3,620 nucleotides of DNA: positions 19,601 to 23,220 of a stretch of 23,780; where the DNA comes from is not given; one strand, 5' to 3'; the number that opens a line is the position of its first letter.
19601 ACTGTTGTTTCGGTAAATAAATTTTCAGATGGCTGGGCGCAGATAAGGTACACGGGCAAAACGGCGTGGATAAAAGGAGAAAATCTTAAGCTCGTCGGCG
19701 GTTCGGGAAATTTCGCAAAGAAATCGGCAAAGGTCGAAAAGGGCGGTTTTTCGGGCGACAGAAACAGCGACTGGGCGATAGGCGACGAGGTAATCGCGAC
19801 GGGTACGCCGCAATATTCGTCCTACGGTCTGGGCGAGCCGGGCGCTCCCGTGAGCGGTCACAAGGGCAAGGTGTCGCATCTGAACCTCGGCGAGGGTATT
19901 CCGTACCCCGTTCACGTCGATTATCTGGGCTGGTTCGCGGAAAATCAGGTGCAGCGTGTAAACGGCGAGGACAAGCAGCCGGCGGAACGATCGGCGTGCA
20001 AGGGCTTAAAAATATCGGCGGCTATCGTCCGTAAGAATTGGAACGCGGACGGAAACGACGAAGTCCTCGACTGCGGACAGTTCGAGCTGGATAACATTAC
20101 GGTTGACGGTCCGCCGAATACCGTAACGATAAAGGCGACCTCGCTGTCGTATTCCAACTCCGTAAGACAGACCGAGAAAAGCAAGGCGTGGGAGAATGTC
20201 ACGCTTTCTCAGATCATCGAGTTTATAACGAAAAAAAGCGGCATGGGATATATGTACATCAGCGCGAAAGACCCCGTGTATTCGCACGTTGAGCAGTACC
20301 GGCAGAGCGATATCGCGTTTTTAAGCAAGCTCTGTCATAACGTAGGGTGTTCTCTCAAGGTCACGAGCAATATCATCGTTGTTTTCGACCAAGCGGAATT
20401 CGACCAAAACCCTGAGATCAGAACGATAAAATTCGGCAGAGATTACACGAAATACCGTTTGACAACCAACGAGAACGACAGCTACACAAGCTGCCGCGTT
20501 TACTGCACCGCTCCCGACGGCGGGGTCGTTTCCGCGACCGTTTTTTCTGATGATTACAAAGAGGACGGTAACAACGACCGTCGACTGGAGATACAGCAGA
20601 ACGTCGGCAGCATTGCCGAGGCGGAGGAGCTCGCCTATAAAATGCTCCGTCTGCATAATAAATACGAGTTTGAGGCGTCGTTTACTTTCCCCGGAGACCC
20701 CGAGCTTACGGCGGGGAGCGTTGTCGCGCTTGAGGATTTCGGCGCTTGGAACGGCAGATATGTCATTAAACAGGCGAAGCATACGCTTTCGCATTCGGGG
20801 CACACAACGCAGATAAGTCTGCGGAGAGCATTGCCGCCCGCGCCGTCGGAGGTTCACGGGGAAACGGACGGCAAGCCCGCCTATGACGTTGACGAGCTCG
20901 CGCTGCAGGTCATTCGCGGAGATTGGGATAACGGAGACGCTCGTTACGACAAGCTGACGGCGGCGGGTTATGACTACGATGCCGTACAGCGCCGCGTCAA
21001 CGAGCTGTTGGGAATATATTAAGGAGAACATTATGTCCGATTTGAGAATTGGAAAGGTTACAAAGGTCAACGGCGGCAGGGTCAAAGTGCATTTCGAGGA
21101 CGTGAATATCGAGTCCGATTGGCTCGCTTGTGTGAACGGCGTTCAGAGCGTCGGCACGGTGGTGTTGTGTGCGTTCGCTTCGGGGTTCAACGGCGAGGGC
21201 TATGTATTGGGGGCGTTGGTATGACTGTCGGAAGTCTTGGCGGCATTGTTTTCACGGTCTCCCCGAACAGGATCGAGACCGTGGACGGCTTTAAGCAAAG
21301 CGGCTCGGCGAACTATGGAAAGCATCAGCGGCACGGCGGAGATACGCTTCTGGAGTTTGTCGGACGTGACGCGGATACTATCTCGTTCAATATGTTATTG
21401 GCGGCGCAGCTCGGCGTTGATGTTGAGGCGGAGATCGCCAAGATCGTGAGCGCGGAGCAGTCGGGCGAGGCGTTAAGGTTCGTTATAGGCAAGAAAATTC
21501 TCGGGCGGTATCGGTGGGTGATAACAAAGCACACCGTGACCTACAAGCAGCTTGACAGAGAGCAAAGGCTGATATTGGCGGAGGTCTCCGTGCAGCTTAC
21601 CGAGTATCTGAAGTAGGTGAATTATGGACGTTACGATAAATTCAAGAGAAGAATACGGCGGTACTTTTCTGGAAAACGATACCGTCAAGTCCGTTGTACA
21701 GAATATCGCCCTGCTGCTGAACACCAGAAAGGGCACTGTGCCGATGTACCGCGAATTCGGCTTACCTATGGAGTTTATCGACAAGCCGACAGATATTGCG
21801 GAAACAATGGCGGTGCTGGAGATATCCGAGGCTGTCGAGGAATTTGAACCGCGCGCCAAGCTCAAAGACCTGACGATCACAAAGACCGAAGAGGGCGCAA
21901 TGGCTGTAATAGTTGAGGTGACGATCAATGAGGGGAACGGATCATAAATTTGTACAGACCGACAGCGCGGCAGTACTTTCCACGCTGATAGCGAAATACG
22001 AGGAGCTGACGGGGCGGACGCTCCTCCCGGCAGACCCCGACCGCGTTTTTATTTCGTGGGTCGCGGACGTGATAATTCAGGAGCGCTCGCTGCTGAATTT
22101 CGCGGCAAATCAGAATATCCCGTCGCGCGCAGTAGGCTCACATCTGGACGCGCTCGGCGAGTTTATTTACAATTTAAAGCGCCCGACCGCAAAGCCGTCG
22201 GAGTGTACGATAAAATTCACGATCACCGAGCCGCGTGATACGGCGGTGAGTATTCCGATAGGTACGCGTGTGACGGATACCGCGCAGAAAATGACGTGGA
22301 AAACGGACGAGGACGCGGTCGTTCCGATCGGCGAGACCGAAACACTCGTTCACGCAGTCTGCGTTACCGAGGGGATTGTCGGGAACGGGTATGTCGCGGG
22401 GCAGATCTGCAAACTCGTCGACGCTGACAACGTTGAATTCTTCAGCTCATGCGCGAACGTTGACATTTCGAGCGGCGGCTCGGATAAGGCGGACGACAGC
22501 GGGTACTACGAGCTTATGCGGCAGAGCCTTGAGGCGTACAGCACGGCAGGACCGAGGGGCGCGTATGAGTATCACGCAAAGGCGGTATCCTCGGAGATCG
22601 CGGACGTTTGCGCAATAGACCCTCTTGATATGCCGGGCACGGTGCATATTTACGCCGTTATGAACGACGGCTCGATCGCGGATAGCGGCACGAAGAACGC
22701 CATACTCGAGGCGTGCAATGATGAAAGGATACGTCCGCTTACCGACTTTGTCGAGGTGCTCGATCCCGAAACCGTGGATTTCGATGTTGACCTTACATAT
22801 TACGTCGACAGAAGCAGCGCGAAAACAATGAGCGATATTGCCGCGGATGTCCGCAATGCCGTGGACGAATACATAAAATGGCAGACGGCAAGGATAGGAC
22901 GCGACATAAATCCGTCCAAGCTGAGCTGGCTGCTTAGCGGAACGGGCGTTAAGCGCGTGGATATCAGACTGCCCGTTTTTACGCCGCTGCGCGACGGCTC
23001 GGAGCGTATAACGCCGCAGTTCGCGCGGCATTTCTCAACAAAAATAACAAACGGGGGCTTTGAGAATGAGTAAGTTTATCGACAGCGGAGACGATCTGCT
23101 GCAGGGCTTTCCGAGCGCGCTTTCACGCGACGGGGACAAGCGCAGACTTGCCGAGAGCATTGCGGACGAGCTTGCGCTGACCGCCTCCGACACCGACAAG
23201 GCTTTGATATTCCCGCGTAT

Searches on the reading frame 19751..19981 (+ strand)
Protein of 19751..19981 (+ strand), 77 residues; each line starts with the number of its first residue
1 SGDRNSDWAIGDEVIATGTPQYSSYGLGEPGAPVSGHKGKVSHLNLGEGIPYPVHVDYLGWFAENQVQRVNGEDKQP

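Call 13: search_protein_families(library=pfam, proteins=[window:19751-19981:+], max_evalue=10)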
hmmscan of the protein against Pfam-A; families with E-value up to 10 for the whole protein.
seq(77 aa): 0 families

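Call 31: search_solved_structures(query=A3, max_evalue=10, show_alignments=3)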
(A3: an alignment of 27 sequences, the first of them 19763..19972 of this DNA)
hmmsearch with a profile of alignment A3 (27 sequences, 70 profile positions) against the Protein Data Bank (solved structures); distinct sequences matched with E-value up to 10: 15.
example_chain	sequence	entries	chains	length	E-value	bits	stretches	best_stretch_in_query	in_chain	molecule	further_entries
5doz_A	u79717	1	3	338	0.032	17.8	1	2-65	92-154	JamJ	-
5dov_A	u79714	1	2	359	0.037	17.6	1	2-65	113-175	JamJ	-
6mgb_A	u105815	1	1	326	0.28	14.8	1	5-42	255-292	Capsular polysaccharide export system protein KpsC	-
5fhq_A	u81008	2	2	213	0.55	13.9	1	7-42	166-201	Catechol O-methyltransferase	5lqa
1h1d_A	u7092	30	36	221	0.61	13.7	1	7-42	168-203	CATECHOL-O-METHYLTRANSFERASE | CATECHOL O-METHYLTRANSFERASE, SOLUBLE FORM | CATECHOL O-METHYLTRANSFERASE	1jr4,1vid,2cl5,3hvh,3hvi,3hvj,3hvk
2zlb_A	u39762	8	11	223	0.62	13.7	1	7-42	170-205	Catechol O-methyltransferase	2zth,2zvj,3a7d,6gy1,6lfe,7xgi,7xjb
5fhr_A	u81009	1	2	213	1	13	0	7-38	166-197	Catechol O-methyltransferase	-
5k01_A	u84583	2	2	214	1.6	12.4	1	7-42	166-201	Catechol O-methyltransferase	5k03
5k05_A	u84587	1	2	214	1.6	12.4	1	7-42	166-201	Catechol O-methyltransferase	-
5k0c_A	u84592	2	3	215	1.6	12.3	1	7-42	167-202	Catechol O-methyltransferase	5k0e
6mnt_A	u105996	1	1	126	1.6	12.3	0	9-39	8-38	Putative coat protein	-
5k09_A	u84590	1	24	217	1.7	12.3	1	7-42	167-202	Catechol O-methyltransferase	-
5k0b_A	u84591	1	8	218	1.7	12.3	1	7-42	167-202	Catechol O-methyltransferase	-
5k0l_A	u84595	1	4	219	1.7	12.3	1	7-42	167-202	Catechol O-methyltransferase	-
5k0f_A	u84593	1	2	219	1.7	12.3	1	7-42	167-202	Catechol O-methyltransferase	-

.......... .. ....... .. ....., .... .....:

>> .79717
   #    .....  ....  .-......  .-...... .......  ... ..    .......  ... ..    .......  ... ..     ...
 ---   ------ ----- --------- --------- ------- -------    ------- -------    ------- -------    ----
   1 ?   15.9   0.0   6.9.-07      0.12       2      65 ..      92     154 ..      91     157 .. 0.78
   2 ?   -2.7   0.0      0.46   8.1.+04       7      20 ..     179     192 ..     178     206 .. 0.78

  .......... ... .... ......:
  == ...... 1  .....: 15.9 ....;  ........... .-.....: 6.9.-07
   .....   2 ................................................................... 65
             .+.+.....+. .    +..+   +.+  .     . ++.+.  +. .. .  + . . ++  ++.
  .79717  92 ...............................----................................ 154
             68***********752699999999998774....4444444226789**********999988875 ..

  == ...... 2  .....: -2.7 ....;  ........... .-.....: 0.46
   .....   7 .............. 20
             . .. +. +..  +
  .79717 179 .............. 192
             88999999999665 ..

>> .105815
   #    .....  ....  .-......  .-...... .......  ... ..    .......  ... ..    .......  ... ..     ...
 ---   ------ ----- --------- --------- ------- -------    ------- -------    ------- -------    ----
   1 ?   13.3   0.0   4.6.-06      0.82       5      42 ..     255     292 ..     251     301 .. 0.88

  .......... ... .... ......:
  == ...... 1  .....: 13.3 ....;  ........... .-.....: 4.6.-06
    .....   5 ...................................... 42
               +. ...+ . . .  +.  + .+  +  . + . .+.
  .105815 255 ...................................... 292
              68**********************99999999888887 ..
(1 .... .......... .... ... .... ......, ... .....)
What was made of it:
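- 19769..19963 (+): Module 2: a second SH3-like barrel (aa 185-249) with no Pfam model; a divergent member of an endolysin-type module family. No Pfam or PDB sequence hit (calls 13, 31).
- Tried and rejected: Pfam at E up to 10 found nothing (call 13), and a PDB profile search gave only chance-level hits (call 31).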

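Call 35: find_homologous_proteins(query=A4, max_evalue=0.001)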
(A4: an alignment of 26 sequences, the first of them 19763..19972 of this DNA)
Query A4 (26 sequences) (70 aa, profile of the alignment): 1 proteins with E <= 0.001 among 390 candidates.
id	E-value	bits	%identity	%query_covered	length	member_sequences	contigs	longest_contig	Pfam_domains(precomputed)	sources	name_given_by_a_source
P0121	7.9e-22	95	51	97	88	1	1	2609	-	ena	-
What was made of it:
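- Tried and rejected: A word-indexed profile search with module 2 collected only 390 candidates and one hit, so it was uninformative (call 35).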

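Call 39: predict_structure(alignment_id=A4)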
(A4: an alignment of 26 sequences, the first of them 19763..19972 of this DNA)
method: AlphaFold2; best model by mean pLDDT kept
length: 70 residues; sequences in the alignment: 26
mean_pLDDT: 91.5   pTM: 0.78
mean pLDDT of the five models: 91.5, 91.3, 86.3, 84.0, 83.3
residues with pLDDT >= 90: 60; 70-90: 5; 50-70: 4; < 50: 1
segments of 3 or more residues with pLDDT < 50: none
pLDDT, mean of each block of 10 residues (from residue 1): 86 96 92 96 94 96 81
secondary structure, 60 per line:
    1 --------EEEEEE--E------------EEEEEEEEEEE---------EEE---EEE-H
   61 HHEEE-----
elements in order: E9-14 E30-40 E50-52 E56-58 E63-65
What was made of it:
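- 19769..19963 (+): AF2 pLDDT 91.5 when folded alone (call 39).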

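Call 87: search_protein_representatives(alignment_id=A4)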
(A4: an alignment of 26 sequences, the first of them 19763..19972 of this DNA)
Query: 26 sequences, 70 profile positions. Proteins with E-value up to 0.001 (for the whole library): 73; up to 1e-10: 23; up to 1e-30: 3. The best 73 are listed.
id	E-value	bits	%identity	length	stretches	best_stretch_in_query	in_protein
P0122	3.8e-60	216.0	-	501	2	3-67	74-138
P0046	2.4e-32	126.9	-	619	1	2-69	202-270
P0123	8.2e-31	122.0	-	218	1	3-65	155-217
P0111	1.2e-30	121.4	-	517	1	2-68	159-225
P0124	7.7e-30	118.9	-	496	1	2-67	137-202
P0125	4.0e-28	113.4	-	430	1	3-66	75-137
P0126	1.8e-26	108.1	-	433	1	2-67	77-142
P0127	5.0e-26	106.7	-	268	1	3-68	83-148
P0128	2.4e-25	104.5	-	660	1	3-67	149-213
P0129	1.4e-24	102.0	-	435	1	5-63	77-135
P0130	4.7e-24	100.4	-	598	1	2-68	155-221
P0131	3.9e-23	97.4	-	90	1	3-63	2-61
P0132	7.5e-23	96.5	-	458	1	2-61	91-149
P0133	1.1e-22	95.9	-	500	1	4-63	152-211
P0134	1.9e-22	95.3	-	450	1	3-66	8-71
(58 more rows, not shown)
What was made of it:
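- On Endolysin-type SH3-like module ('type A'; no Pfam model), for module 2: The exhaustive search gave 73 hits (call 87).
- Tried and rejected: The exhaustive search replaced it (call 87).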

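Call 89: search_protein_families(library=pfam, alignment_id=A6, max_evalue=0.001)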
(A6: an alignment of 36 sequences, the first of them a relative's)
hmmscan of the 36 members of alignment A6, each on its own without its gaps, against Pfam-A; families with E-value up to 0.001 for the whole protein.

A. member 1, P0140 (393 aa): 1 family
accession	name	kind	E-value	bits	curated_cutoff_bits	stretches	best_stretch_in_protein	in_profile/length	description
PF01510.30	Amidase_2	-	1.7e-18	67.6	26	1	27-147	4-130/131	N-acetylmuramoyl-L-alanine amidase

B. families by the number of members that match (of 36 scanned): 19 families
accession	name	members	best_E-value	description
PF01551.29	Peptidase_M23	5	4.3e-22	Peptidase family M23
PF01510.30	Amidase_2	5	2.5e-21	N-acetylmuramoyl-L-alanine amidase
PF01183.26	Glyco_hydro_25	3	1.6e-27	Glycosyl hydrolases family 25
PF05257.22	CHAP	3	1.8e-14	CHAP domain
PF01476.26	LysM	3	4.2e-13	LysM domain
PF02839.19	CBM_5_12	3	1.2e-09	Carbohydrate-binding module family 5/12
PF14200.12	RicinB_lectin_2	2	1.3e-13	Ricin-type beta-trefoil lectin domain-like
PF08239.17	SH3_3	2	5.2e-08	Bacterial SH3 domain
PF07157.17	DNA_circ_N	2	4e-07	DNA circularisation protein N-terminus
PF08230.16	CW_7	1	1.1e-40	CW_7 repeat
PF01520.23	Amidase_3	1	2.7e-29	N-acetylmuramoyl-L-alanine amidase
PF13752.12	DUF4165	1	7.6e-06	Domain of unknown function (DUF4165)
PF05595.16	DUF771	1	1.6e-05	Domain of unknown function (DUF771)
PF02211.21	NHase_beta_C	1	0.0001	Nitrile hydratase beta subunit, C-terminal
PF23473.1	LysM3_LYK4_5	1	0.00026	LYK4/5 LysM3 domain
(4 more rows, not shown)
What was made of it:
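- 19769..19963 (+): Non-hub carriers are mostly peptidoglycan hydrolases (calls 87, 89).
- Of 36 non-hub carriers found in an exhaustive search, the commonest partner domains are Peptidase_M23, Amidase_2, GH25, CHAP and Amidase_3 (calls 87, 89).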

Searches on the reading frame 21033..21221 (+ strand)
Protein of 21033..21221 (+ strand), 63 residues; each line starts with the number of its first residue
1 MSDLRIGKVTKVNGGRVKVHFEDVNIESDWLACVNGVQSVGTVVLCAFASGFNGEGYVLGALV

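Call 3: search_protein_families(library=pfam, proteins=[window:21033-21221:+], max_evalue=1)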
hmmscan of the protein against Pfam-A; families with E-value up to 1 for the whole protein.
window:21033-21221:+ (63 aa): 3 families
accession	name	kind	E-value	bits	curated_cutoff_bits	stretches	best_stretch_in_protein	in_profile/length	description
PF22199.2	FKBP26_IF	-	0.0008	19.7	27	1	5-21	26-42/46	FKBP26, IF domain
PF02820.24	MBT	-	0.023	15.4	22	1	4-30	14-40/69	mbt repeat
PF04717.18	Phage_base_V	-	0.068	14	23.8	0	10-34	6-36/75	Type VI secretion system/phage-baseplate injector OB domain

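Call 4: search_protein_families(library=phrogs, proteins=[window:21033-21221:+], max_evalue=0.01)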
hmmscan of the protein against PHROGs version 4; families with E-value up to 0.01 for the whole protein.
window:21033-21221:+ (63 aa): 1 family
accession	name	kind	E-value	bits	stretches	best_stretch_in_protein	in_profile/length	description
phrog_6142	-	tail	1.7e-10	42.1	1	3-61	18-91/165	baseplate assembly protein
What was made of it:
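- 21033..21224 (+): Very short central spike / gpV-like protein (63 aa). PHROG 6142 'baseplate assembly protein', E 1.7e-10; weak Pfam Phage_base_V (calls 3, 4).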

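Call 99: search_protein_families(library=ncbifam, proteins=[window:21033-21221:+], max_evalue=0.001)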
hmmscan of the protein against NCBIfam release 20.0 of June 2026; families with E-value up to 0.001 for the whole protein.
window:21033-21221:+ (63 aa): 0 families

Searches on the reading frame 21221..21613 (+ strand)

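Call 3: search_protein_families(library=pfam, proteins=[window:21221-21613:+], max_evalue=1)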
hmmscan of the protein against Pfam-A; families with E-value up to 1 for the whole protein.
window:21221-21613:+ (131 aa): 1 family
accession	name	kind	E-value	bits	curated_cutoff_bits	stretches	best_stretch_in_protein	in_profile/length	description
PF06995.16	Phage_P2_GpU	-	5.7e-20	71.6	27.5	1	19-129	10-118/120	Phage P2 GpU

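Call 4: search_protein_families(library=phrogs, proteins=[window:21221-21613:+], max_evalue=0.01)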
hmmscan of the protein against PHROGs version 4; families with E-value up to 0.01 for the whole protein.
window:21221-21613:+ (131 aa): 4 families
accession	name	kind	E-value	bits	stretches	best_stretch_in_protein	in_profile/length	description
phrog_76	-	tail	3e-21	77.3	1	1-129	28-150/272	tail protein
phrog_788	-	tail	5.1e-19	70.1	1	6-129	5-122/297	tail protein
phrog_15956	-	tail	7.7e-08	33.1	1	4-129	5-127/228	tail assembly protein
phrog_32879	-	unknown function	0.00011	22.5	1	3-130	167-292/292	-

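Call 99: search_protein_families(library=ncbifam, proteins=[window:21221-21613:+], max_evalue=0.001)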
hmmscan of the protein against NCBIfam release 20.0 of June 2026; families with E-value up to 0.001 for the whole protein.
window:21221-21613:+ (131 aa): 0 families

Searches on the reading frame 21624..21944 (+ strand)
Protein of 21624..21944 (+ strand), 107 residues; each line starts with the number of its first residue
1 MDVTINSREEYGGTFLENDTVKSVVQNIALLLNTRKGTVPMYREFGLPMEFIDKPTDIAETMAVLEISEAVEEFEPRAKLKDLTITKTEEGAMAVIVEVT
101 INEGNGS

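Call 3: search_protein_families(library=pfam, proteins=[window:21624-21944:+], max_evalue=1)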
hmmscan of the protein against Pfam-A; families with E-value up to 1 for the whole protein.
window:21624-21944:+ (107 aa): 3 families
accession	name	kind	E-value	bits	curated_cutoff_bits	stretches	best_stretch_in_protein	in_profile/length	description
PF04965.19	GPW_gp25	-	8.4e-11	42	27.2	1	21-102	4-92/96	Baseplate wedge protein gp25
PF10934.14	Sheath_initiator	-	0.014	15.9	32.9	1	13-93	15-98/104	Contractile injection system sheath initiator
PF22193.1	MvcA_ins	-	0.048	14.7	27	1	38-73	56-92/99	MvcA insertion domain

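Call 4: search_protein_families(library=phrogs, proteins=[window:21624-21944:+], max_evalue=0.01)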
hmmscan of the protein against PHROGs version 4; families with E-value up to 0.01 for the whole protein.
window:21624-21944:+ (107 aa): 4 families
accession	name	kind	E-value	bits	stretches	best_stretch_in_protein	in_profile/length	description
phrog_43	-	tail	2.2e-19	70.3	1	18-104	16-104/126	baseplate wedge subunit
phrog_33750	-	unknown function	5.5e-09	37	1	26-103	15-91/93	-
phrog_261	-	tail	1.7e-05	25.8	0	22-46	45-69/312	baseplate wedge subunit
phrog_15729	-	tail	0.00015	22.9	1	29-88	14-71/93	baseplate protein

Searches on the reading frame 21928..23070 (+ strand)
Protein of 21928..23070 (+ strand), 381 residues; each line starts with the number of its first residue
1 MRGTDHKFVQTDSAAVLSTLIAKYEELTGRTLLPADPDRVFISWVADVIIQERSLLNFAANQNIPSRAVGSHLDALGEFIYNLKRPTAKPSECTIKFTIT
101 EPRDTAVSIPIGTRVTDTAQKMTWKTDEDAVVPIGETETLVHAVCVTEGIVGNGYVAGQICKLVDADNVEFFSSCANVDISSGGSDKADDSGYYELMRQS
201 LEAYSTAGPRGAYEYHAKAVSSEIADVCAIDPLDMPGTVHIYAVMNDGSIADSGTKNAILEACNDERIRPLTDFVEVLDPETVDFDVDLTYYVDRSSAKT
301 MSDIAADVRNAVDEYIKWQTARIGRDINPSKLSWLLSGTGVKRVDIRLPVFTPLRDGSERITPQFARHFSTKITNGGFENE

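Call 3: search_protein_families(library=pfam, proteins=[window:21928-23070:+], max_evalue=1)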
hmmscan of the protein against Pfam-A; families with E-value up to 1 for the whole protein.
window:21928-23070:+ (381 aa): 1 family
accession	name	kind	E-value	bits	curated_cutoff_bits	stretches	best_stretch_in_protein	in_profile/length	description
PF04865.19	Baseplate_J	-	3e-41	141.8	21.1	1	71-332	3-252/255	Baseplate J-like protein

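Call 4: search_protein_families(library=phrogs, proteins=[window:21928-23070:+], max_evalue=0.01)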
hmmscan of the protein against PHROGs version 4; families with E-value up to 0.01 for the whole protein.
window:21928-23070:+ (381 aa): 4 families
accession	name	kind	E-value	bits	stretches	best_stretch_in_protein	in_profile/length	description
phrog_6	-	tail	3.2e-63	215.2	1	7-350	65-378/548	baseplate wedge subunit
phrog_4226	-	tail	8.5e-24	85.1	1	188-350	45-203/228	baseplate protein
phrog_21670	-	unknown function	1.8e-20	74.1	1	6-148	6-146/152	-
phrog_219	-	tail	2.2e-08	34.1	1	146-332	251-441/598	baseplate wedge subunit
